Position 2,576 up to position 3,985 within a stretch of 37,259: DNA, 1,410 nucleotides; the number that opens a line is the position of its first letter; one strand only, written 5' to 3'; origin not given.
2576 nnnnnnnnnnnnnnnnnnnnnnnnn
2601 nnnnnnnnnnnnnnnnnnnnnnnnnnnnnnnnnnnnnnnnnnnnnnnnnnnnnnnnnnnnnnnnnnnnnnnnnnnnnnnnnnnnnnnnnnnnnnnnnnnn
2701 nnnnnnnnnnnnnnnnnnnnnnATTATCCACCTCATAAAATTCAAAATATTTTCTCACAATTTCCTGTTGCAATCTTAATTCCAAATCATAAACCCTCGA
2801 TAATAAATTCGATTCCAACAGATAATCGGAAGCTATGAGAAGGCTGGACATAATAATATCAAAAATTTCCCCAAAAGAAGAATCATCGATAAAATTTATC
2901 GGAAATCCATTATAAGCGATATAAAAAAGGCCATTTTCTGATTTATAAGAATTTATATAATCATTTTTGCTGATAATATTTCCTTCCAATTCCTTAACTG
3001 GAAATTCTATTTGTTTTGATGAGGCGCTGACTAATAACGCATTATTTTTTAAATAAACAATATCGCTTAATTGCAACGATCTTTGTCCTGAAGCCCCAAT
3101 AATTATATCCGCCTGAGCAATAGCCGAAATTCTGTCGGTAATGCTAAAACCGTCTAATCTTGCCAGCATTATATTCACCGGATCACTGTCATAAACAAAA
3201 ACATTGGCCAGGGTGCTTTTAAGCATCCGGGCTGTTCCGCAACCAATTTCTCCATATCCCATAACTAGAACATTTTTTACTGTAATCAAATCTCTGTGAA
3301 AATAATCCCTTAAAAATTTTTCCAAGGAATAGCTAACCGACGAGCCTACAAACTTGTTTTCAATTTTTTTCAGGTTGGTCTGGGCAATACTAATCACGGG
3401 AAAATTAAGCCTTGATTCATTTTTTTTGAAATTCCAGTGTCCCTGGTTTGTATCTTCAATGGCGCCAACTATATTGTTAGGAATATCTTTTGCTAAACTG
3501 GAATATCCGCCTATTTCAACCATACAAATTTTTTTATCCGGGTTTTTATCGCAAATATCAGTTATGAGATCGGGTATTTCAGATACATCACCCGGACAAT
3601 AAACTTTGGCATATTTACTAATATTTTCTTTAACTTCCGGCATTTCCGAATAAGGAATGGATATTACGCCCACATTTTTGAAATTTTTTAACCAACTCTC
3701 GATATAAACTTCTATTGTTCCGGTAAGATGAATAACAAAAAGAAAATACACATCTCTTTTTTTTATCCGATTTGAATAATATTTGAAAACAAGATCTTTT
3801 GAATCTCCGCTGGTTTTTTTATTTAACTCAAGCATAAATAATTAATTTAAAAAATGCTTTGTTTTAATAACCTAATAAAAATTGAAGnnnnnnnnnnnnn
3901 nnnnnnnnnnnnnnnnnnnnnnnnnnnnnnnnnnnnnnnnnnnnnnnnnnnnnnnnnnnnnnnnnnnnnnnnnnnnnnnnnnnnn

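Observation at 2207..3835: Fusion of a catalytically divergent SAH-hydrolase-like domain with a NUDIX hydrolase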

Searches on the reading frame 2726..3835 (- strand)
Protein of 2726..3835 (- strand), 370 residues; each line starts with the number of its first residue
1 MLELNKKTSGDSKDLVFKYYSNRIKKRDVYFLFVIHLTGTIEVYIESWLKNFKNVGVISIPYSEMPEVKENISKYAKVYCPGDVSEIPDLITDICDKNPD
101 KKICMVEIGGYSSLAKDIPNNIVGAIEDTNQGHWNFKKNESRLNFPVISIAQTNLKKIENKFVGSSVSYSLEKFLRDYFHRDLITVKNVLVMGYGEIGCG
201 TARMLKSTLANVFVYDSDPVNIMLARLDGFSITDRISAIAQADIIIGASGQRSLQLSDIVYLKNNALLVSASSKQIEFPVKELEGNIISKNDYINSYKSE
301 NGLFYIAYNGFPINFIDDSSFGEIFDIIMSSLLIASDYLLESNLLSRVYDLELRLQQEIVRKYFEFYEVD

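Call 42: search_protein_representatives(alignment_id=A2)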
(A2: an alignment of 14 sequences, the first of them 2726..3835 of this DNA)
Query: 14 sequences, 368 profile positions. Proteins with E-value up to 0.001 (for the whole library): 5187; up to 1e-10: 3494; up to 1e-30: 1666. The best 150 are listed.
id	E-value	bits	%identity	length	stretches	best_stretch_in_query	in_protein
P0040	6.4e-133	459.6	-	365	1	5-366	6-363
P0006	2.5e-127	441.2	-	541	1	3-364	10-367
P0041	2.3e-123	428.1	-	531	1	6-366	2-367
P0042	4.8e-119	413.9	-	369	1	4-362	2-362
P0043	1.7e-108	379.2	-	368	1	5-365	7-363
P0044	3.7e-108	378.1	-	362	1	6-363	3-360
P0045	3.5e-107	374.9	-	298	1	5-302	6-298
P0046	2.2e-105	369.0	-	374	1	5-364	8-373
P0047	7.9e-105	367.1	-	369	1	19-354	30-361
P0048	6.8e-101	354.2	-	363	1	8-361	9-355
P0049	2.4e-100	352.4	-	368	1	3-363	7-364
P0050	2.7e-97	342.3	-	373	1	3-363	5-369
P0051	3.3e-94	332.2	-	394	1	9-364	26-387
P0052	9.2e-94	330.7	-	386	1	4-365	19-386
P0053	2.5e-93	329.3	-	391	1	21-363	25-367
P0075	4.4e-84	298.9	-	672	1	17-363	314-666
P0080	3.0e-83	296.2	-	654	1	18-362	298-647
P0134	2.7e-75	270.0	-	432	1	13-364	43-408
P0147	1.8e-73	264.0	-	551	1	9-364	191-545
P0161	1.2e-71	258.0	-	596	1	8-365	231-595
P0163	1.4e-71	257.8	-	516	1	10-365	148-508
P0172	3.9e-70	253.0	-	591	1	10-363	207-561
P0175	1.1e-69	251.5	-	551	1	7-365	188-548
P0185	1.6e-68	247.6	-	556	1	3-362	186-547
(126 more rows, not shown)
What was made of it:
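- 5,187 hits, of which 1,666 have E<=1e-30 (call 42). Most family members are standalone, with nothing to regulate in cis (call 42).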

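Call 44: search_protein_families(library=pfam, proteins=[P0075, P0080, P0147, P0161, P0163, P0172, P0175, P0185, P0041, P0134], max_evalue=0.001)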
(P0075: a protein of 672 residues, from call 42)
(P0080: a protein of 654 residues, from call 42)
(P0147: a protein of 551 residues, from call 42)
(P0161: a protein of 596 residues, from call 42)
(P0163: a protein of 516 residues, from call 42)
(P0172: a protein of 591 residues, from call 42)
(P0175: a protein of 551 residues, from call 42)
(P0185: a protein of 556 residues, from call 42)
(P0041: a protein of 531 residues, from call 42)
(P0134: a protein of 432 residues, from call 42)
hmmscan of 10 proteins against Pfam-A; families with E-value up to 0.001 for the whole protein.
P0075 (672 aa): 1 family
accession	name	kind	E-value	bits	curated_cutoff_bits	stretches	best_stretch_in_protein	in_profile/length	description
PF00670.27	AdoHcyase_NAD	-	8e-16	59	27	1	479-615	20-157/162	S-adenosyl-L-homocysteine hydrolase, NAD binding domain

P0080 (654 aa): 3 families
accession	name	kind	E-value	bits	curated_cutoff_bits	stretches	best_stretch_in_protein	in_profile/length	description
PF00670.27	AdoHcyase_NAD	-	1.6e-13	51.5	27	1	462-597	21-157/162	S-adenosyl-L-homocysteine hydrolase, NAD binding domain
PF02826.25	2-Hacid_dh_C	-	1.6e-06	28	25.1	1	459-524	31-96/178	D-isomer specific 2-hydroxyacid dehydrogenase, NAD binding domain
PF07991.19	KARI_N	-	0.00058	19.9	20.6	0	464-524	4-65/165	Acetohydroxy acid isomeroreductase, NADPH-binding domain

P0147 (551 aa): 3 families
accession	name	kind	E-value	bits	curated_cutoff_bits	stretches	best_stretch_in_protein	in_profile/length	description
PF00293.34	NUDIX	-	6.6e-14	52.5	21.1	1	45-171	3-126/134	NUDIX domain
PF00670.27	AdoHcyase_NAD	-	1.5e-10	41.9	27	1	349-493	10-157/162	S-adenosyl-L-homocysteine hydrolase, NAD binding domain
PF02826.25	2-Hacid_dh_C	-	7.9e-06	25.8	25.1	1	364-425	38-99/178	D-isomer specific 2-hydroxyacid dehydrogenase, NAD binding domain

P0161 (596 aa): 5 families
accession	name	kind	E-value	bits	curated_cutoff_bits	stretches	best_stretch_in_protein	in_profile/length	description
PF00670.27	AdoHcyase_NAD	-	1.1e-17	65.1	27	1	400-541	13-157/162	S-adenosyl-L-homocysteine hydrolase, NAD binding domain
PF02826.25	2-Hacid_dh_C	-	7e-09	35.8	25.1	1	408-473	34-99/178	D-isomer specific 2-hydroxyacid dehydrogenase, NAD binding domain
PF01488.26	Shikimate_DH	-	9.1e-06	26.2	24.3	1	406-477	8-87/138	Shikimate / quinate 5-dehydrogenase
PF02254.24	TrkA_N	-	0.00041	21.1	23.8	0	414-455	2-43/116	TrkA-N domain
PF13241.12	NAD_binding_7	-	0.00051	21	22.1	0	410-489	7-85/104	Putative NAD(P)-binding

P0163 (516 aa): 3 families
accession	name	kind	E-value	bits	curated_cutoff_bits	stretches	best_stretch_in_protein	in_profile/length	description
PF00670.27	AdoHcyase_NAD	-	2.7e-10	41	27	1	309-438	11-139/162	S-adenosyl-L-homocysteine hydrolase, NAD binding domain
PF00293.34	NUDIX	-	1.2e-05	25.8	21.1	1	13-126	26-122/134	NUDIX domain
PF02826.25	2-Hacid_dh_C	-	2.5e-05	24.2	25.1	1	324-406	39-124/178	D-isomer specific 2-hydroxyacid dehydrogenase, NAD binding domain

P0172 (591 aa): 3 families
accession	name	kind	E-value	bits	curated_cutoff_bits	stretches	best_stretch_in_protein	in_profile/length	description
PF00670.27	AdoHcyase_NAD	-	6.3e-12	46.3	27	1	366-496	10-142/162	S-adenosyl-L-homocysteine hydrolase, NAD binding domain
PF02826.25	2-Hacid_dh_C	-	9.8e-07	28.8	25.1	1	372-441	29-98/178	D-isomer specific 2-hydroxyacid dehydrogenase, NAD binding domain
PF01118.30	Semialdhyde_dh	-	0.00049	20.9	26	0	429-466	61-98/121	Semialdehyde dehydrogenase, NAD binding domain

P0175 (551 aa): 2 families
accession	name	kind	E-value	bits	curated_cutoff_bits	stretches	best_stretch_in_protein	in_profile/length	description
PF00670.27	AdoHcyase_NAD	-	3.7e-11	43.8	27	1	351-494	10-156/162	S-adenosyl-L-homocysteine hydrolase, NAD binding domain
PF02826.25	2-Hacid_dh_C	-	4.2e-05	23.4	25.1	1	359-439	31-110/178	D-isomer specific 2-hydroxyacid dehydrogenase, NAD binding domain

P0185 (556 aa): 3 families
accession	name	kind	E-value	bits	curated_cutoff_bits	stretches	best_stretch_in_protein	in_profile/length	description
PF00670.27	AdoHcyase_NAD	-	1e-11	45.7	27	1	366-496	24-157/162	S-adenosyl-L-homocysteine hydrolase, NAD binding domain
PF00293.34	NUDIX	-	1.4e-11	45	21.1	1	46-172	3-121/134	NUDIX domain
PF02826.25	2-Hacid_dh_C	-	0.00043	20.1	25.1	1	363-428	34-99/178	D-isomer specific 2-hydroxyacid dehydrogenase, NAD binding domain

P0041 (531 aa): 3 families
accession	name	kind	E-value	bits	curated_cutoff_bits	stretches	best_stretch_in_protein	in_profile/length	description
PF00670.27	AdoHcyase_NAD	-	5.1e-12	46.6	27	1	172-312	20-156/162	S-adenosyl-L-homocysteine hydrolase, NAD binding domain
PF00293.34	NUDIX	-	9.1e-09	35.9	21.1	1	377-440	3-67/134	NUDIX domain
PF02826.25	2-Hacid_dh_C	-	0.00081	19.3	25.1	0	168-235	29-96/178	D-isomer specific 2-hydroxyacid dehydrogenase, NAD binding domain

P0134 (432 aa): 2 families
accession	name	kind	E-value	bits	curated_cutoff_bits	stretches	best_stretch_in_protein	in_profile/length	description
PF00670.27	AdoHcyase_NAD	-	2.7e-12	47.6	27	1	199-316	5-123/162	S-adenosyl-L-homocysteine hydrolase, NAD binding domain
PF02826.25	2-Hacid_dh_C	-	2.1e-06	27.7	25.1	1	215-277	34-96/178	D-isomer specific 2-hydroxyacid dehydrogenase, NAD binding domain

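Call 47: find_related_loci(query=A3, collection=genome_contigs, flank=6000)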
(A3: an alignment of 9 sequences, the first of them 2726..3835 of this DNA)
Query A3 (370 aa) in genome_contigs; peptide patterns used: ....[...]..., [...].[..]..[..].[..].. (x = any residue, [..] = any of these).
37 stretches matched a pattern; 30 encode a relative of the query (tblastn E <= 1e-3); 30 distinct loci.
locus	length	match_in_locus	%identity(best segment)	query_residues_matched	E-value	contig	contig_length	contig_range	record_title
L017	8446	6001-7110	83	1-370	0e+0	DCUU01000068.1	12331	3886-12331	MAG TPA_asm: Candidatus Moranbacteria bacterium UBA2206 UBA2206_contig_51438, whole genome shotgun sequence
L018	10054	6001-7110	81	1-370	0e+0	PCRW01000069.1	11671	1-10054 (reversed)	MAG: Candidatus Moranbacteria bacterium CG23_combo_of_CG06-09_8_20_14_all_35_22 CG23_scaffold_3615_c, whole genome shotg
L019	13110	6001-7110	79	1-370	0e+0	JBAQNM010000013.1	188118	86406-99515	MAG: Candidatus Moraniibacteriota bacterium isolate MFD12002_ilm_asm_bin53 k127_9606, whole genome shotgun sequence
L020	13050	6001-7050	43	16-365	4e-94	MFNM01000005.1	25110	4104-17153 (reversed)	MAG: Candidatus Levybacteria bacterium RIFCSPHIGHO2_01_FULL_37_33 rifcsphigho2_01_scaffold_10669, whole genome shotgun s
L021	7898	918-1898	34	44-366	1e-52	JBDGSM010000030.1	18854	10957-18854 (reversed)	MAG: Candidatus Nanohalobium sp. isolate DAL-WCL_22_76C1R DAL-WCL_22_76C1R_30, whole genome shotgun sequence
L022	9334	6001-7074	32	16-368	1e-49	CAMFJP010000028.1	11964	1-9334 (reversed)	MAG: uncultured Chlamydiae bacterium isolate SRR12456171_bin.5_metaWRAP_v1.3_MAG genome assembly, contig: ERZ12289969.21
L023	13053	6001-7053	32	26-368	7e-49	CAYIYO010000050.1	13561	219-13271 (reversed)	MAG TPA_asm: uncultured bacterium isolate ERP123247_co1_143 genome assembly, contig: NODE_2842_length_13561_cov_19.69806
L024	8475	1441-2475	32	28-363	3e-48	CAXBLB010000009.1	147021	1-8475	MAG TPA_asm: uncultured Halieaceae bacterium isolate ERR2762116_binner12_Refined_124 genome assembly, contig: ERZ3422114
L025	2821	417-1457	31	32-370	5e-47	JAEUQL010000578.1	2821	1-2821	MAG: Blastocatellia bacterium isolate new MAG-250 NODE_578_length_2821_cov_3.695335, whole genome shotgun sequence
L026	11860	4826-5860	30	32-368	2e-46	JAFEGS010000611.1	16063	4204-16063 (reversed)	MAG: Verrucomicrobia bacterium isolate SZAS-6 LIN-709__611__length-16063, whole genome shotgun sequence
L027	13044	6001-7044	31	29-368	2e-46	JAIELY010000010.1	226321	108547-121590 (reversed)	MAG: Rhabdochlamydiaceae bacterium isolate co.spades.CONCOCT.1kb_142 c_000000000003, whole genome shotgun sequence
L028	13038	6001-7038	29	31-370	5e-46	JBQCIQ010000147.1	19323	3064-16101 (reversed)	MAG: Conexibacter sp. isolate bin849 k141_737408, whole genome shotgun sequence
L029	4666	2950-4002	30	26-368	8e-46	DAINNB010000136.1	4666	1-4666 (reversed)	MAG TPA_asm: Chlamydiales bacterium isolate CTOTU1218 NODE_17293_length_4666_cov_4.826936, whole genome shotgun sequence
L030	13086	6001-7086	29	32-367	1e-43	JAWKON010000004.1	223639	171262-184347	MAG: Caldilineaceae bacterium isolate ABC1.76 ABC1.76.fa-4, whole genome shotgun sequence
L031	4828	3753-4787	30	32-368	3e-43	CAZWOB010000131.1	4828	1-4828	MAG TPA_asm: uncultured bacterium isolate binchicken_co334_43 genome assembly, contig: NODE_36260_length_4828_cov_10.048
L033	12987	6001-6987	31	32-335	1e-42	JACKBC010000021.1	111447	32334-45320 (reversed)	MAG: Caldilineaceae bacterium isolate HK-STAS-CHLO-11 HK-STAS-CHLO-11_21, whole genome shotgun sequence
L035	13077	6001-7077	31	18-368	9e-43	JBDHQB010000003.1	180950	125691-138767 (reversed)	MAG: Parachlamydiaceae bacterium isolate AS-MESO-OLR.10 NODE_139_length_180950_cov_11.613231, whole genome shotgun seque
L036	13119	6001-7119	28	2-370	6e-47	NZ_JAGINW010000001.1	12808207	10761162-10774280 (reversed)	Kibdelosporangium banguiense strain DSM 46670 Ga0451105_01, whole genome shotgun sequence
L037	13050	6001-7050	29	27-367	2e-42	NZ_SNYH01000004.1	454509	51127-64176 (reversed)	Tenacibaculum caenipelagi strain CECT 8283 Ga0244623_104, whole genome shotgun sequence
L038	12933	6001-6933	31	32-334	8e-42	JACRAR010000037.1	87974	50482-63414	MAG: Betaproteobacteria bacterium isolate NC_groundwater_1599_Pr3_B-0.1um_59_269 SR-2_scaffold_141_1919617, whole genome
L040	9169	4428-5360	31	32-334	7e-42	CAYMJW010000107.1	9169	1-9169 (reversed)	MAG TPA_asm: uncultured Methyloceanibacter sp. isolate SRP237561_co1_207 genome assembly, contig: NODE_14914_length_9169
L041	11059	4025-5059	29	26-369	7e-39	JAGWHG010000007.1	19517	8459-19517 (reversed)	MAG: Candidatus Micrarchaeota archaeon isolate REEA72 REEA72_7_length_19517_cov_3.823920, whole genome shotgun sequence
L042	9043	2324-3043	34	97-335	2e-30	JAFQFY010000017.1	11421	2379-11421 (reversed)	MAG: Clostridia bacterium isolate RGIG1784 Goat_Cecum-4__c215920, whole genome shotgun sequence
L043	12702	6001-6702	32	101-335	2e-29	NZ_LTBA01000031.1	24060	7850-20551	Clostridium tepidiprofundi DSM 19306 CLTE_contig000031, whole genome shotgun sequence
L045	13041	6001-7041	35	25-367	7e-54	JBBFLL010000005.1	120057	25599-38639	MAG: Brevinematales bacterium isolate Uz-U4-24 NODE_5_length_120057_cov_7.537781, whole genome shotgun sequence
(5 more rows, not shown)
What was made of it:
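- Tried and rejected: It was redone with A3 (call 47).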

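Call 49: search_protein_families(library=pfam, proteins=[L027:5067-5906:+, L027:7169-7834:+, L027:7847-8401:+, L026:4096-4764:+, L026:5961-6572:+, L040:3338-4147:+, L040:2804-3331:+, L040:1961-2590:+, L040:5636-5935:+, L035:5270-5920:+], max_evalue=0.01)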
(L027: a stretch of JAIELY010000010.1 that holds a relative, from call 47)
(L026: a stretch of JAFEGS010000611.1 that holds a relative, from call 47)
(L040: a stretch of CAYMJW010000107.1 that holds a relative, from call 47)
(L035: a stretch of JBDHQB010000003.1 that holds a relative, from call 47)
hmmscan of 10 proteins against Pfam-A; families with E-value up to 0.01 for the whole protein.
L027:5067-5906:+ (279 aa): 6 families
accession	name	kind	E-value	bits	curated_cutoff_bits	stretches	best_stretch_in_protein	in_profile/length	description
PF00406.28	ADK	-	1e-30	107.3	26.8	1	69-248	1-144/151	Adenylate kinase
PF13207.12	AAA_17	-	1e-14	55.4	27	1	70-191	1-122/136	AAA domain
PF05191.20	ADK_lid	-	1.6e-08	34.7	26.6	1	191-225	1-35/36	Adenylate kinase, active site lid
PF13238.12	AAA_18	-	1e-05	26.4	29.4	1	68-192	2-112/128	AAA domain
PF13671.12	AAA_33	-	0.00038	21.2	27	1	68-191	3-118/143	AAA domain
PF06414.18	Zeta_toxin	-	0.0063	16.4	22.3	0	64-193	16-145/199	Zeta toxin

L027:7169-7834:+ (221 aa): 3 families
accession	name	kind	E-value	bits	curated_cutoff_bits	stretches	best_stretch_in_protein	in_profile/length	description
PF01230.28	HIT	-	3.7e-11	44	21.5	1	28-110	8-94/98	HIT domain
PF04677.20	CwfJ_C_1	-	1.1e-06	29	21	1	15-114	14-112/122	Protein similar to CwfJ C-terminus 1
PF11969.13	DcpS_C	-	4.1e-05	24.4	24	1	31-110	19-101/114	Scavenger mRNA decapping enzyme C-term binding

L027:7847-8401:+ (184 aa): 1 family
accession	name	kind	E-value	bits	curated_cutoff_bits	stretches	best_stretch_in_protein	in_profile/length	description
PF00293.34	NUDIX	-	1.8e-08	34.9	21.1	1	49-163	3-118/134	NUDIX domain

L026:4096-4764:+ (222 aa): 5 families
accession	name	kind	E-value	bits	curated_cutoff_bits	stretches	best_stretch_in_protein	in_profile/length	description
PF00406.28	ADK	-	5.6e-33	114.6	26.8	1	6-189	1-147/151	Adenylate kinase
PF13207.12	AAA_17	-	3.6e-19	69.9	27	1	7-128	1-121/136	AAA domain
PF05191.20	ADK_lid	-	1.4e-08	34.9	26.6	1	129-163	1-35/36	Adenylate kinase, active site lid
PF13671.12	AAA_33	-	1.3e-06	29.2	27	1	5-129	3-118/143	AAA domain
PF13238.12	AAA_18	-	9.1e-06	26.6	29.4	1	5-130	2-112/128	AAA domain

L026:5961-6572:+ (203 aa): 16 families
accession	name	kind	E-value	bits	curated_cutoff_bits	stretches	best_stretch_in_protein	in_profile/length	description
PF13649.12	Methyltransf_25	-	5.4e-22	78.7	27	1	42-132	1-97/97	Methyltransferase domain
PF08241.18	Methyltransf_11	-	8.6e-20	71.6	21.2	1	43-136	1-95/95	Methyltransferase domain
PF13489.12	Methyltransf_23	-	4.9e-19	69.1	27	1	32-178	16-161/164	Methyltransferase domain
PF08242.18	Methyltransf_12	-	1.5e-15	58.1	30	1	43-134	1-98/98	Methyltransferase domain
PF13847.12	Methyltransf_31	-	3.6e-15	56.4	27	1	39-148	4-125/145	Methyltransferase domain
PF03848.20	TehB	-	1.8e-08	34.5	20.4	1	38-139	30-135/193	Tellurite resistance protein TehB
PF08003.17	Methyltransf_9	-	3.7e-05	23.3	23.8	1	39-191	116-275/315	Protein of unknown function (DUF1698)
PF01135.25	PCMT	-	0.0001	22.6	20.3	1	31-141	67-176/210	Protein-L-isoaspartate(D-aspartate) O-methyltransferase (PCMT)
PF01555.25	N6_N4_Mtase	-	0.00015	22.2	26.7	0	37-77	180-220/221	DNA methylase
PF05724.17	TPMT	-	0.0002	21.5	26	1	45-138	44-156/218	Thiopurine S-methyltransferase (TPMT)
PF02353.26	CMAS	-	0.00062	19.6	27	1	36-137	60-165/273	Mycolic acid cyclopropane synthetase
PF05175.20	MTS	-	0.00073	19.7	23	1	31-140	22-142/170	Methyltransferase small domain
PF05891.18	Methyltransf_PK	-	0.00079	19.5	27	1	40-138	57-161/218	AdoMet dependent proline di-methyltransferase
PF01209.24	Ubie_methyltran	-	0.0016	18.3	20.1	1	37-136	46-151/233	ubiE/COQ5 methyltransferase family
PF24675.1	NpmA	-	0.0061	16.3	60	0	40-183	25-182/214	16S rRNA (adenine(1408)-N(1))-methyltransferase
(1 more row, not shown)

L040:3338-4147:+ (269 aa): 1 family
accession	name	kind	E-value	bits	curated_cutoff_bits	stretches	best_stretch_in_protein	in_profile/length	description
PF18165.6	pP_pnuc_1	-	7.7e-13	48.7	26.3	1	134-211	11-88/133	Predicted pPIWI-associating nuclease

L040:2804-3331:+ (175 aa): 0 families

L040:1961-2590:+ (209 aa): 0 families

L040:5636-5935:+ (99 aa): 1 family
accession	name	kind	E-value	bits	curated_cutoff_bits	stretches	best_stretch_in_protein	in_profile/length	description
PF05901.16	Excalibur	-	2.6e-09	37.7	22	1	57-91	1-36/36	Excalibur calcium-binding domain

L035:5270-5920:+ (216 aa): 4 families
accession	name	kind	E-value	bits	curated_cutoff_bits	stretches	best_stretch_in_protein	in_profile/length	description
PF00406.28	ADK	-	2.4e-31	109.3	26.8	1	6-193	1-150/151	Adenylate kinase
PF05191.20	ADK_lid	-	5e-12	45.9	26.6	1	130-163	1-34/36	Adenylate kinase, active site lid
PF13207.12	AAA_17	-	1.7e-11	44.9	27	1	7-129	1-121/136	AAA domain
PF13238.12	AAA_18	-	3e-05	24.9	29.4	1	6-131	3-112/128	AAA domain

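Call 50: search_protein_families(library=pfam, proteins=[L021:1926-2390:+, L021:2383-3033:+, L041:5058-5528:+, L042:3161-3865:+, L042:3862-4314:+, L042:1176-2048:+, L043:6821-8848:+, L043:4831-5622:+, L045:7019-7717:+, L037:7172-7831:+], max_evalue=0.01)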
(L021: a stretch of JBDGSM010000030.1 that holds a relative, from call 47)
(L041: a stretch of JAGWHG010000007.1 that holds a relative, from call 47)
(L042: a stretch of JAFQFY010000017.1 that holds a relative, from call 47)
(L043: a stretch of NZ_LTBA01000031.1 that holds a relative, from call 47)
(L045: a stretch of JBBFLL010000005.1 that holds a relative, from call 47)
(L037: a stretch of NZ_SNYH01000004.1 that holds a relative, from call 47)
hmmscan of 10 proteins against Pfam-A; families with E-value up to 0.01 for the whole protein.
L021:1926-2390:+ (154 aa): 2 families
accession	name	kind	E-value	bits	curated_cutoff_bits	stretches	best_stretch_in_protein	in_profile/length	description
PF00293.34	NUDIX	-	3.1e-18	66.5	21.1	1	16-135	6-119/134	NUDIX domain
PF14815.12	NUDIX_4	-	2.8e-05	24.3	35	1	19-145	4-109/113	NUDIX domain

L021:2383-3033:+ (216 aa): 1 family
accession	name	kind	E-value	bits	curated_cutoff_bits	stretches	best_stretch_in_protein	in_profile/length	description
PF01966.28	HD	-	7e-08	33.2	22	1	30-130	4-115/116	HD domain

L041:5058-5528:+ (156 aa): 2 families
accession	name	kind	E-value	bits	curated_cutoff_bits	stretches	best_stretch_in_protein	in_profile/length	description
PF00293.34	NUDIX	-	2.3e-17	63.7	21.1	1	18-142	4-125/134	NUDIX domain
PF14815.12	NUDIX_4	-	0.0039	17.4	35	0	40-70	26-53/113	NUDIX domain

L042:3161-3865:+ (234 aa): 1 family
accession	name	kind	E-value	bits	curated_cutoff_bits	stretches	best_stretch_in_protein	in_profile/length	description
PF19319.4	DUF5919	-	0.00024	21.4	23.5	1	111-187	21-98/161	Domain of unknown function (DUF5919)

L042:3862-4314:+ (150 aa): 3 families
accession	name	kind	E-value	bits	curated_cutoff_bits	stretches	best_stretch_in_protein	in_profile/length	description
PF00293.34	NUDIX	-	2e-19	70.4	21.1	1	10-137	4-126/134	NUDIX domain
PF14815.12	NUDIX_4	-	0.00066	19.9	35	0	14-65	4-57/113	NUDIX domain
PF22327.2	Nudt16-like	-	0.0092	16.4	27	0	34-72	37-76/161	U8 snoRNA-decapping enzyme-like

L042:1176-2048:+ (290 aa): 2 families
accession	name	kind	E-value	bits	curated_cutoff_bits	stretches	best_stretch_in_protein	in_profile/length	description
PF00625.27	Guanylate_kin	-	3.1e-29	102.4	25.2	1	20-189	4-174/182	Guanylate kinase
PF13238.12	AAA_18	-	0.0011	19.8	29.4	0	21-160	1-119/128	AAA domain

L043:6821-8848:+ (675 aa): 2 families
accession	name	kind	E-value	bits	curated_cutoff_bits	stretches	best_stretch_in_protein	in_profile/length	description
PF01326.24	PPDK_N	-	5.1e-46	157.9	27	2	17-214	2-210/328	Pyruvate phosphate dikinase, AMP/ATP-binding domain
PF00391.29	PEP-utilizers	-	5.1e-09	36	23.1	1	601-662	6-67/72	PEP-utilising enzyme, mobile domain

L043:4831-5622:+ (263 aa): 1 family
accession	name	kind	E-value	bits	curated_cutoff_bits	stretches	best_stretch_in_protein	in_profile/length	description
PF01261.30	AP_endonuc_2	-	9.8e-21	75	31.1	1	22-231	3-232/249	Xylose isomerase-like TIM barrel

L045:7019-7717:+ (232 aa): 1 family
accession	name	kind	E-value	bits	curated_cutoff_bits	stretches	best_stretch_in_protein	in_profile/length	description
PF01966.28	HD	-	6.1e-08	33.4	22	1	43-140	2-114/116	HD domain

L037:7172-7831:+ (219 aa): 1 family
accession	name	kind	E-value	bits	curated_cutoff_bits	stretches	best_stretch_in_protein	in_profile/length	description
PF08291.16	Peptidase_M15_3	-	9.1e-05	23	23.2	1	101-156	26-79/108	Peptidase M15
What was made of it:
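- One gene apart: L027, L042 (calls 49, 50).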

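Call 52: search_protein_families(library=padloc, proteins=[L027:5899-7155:+, L040:4305-5540:+, L040:3338-4147:+, L040:2804-3331:+, L040:1961-2590:+, L027:5067-5906:+, L027:7169-7834:+, L027:7847-8401:+, L042:3161-3865:+], max_evalue=0.01)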
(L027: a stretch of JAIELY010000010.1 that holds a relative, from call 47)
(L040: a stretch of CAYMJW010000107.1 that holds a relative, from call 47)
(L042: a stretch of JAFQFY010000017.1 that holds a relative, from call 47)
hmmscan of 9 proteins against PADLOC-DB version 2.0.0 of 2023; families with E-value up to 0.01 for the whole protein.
L027:5899-7155:+ (418 aa): 0 families

L040:4305-5540:+ (411 aa): 0 families

L040:3338-4147:+ (269 aa): 1 family
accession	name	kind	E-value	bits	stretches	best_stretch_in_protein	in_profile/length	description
PDLC02413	Aga_Nuclease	-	7.2e-08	30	1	153-240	34-124/267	-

L040:2804-3331:+ (175 aa): 1 family
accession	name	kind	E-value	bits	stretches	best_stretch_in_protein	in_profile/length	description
PDLC00228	KwaB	-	0.0019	15.7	1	97-160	221-284/300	DUF4868 domain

L040:1961-2590:+ (209 aa): 0 families

L027:5067-5906:+ (279 aa): 0 families

L027:7169-7834:+ (221 aa): 1 family
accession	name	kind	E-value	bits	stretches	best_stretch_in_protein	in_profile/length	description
PDLC00441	ThsC2|ThsC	-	0.0045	14.8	1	14-108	13-112/148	HIT family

L027:7847-8401:+ (184 aa): 0 families

L042:3161-3865:+ (234 aa): 0 families
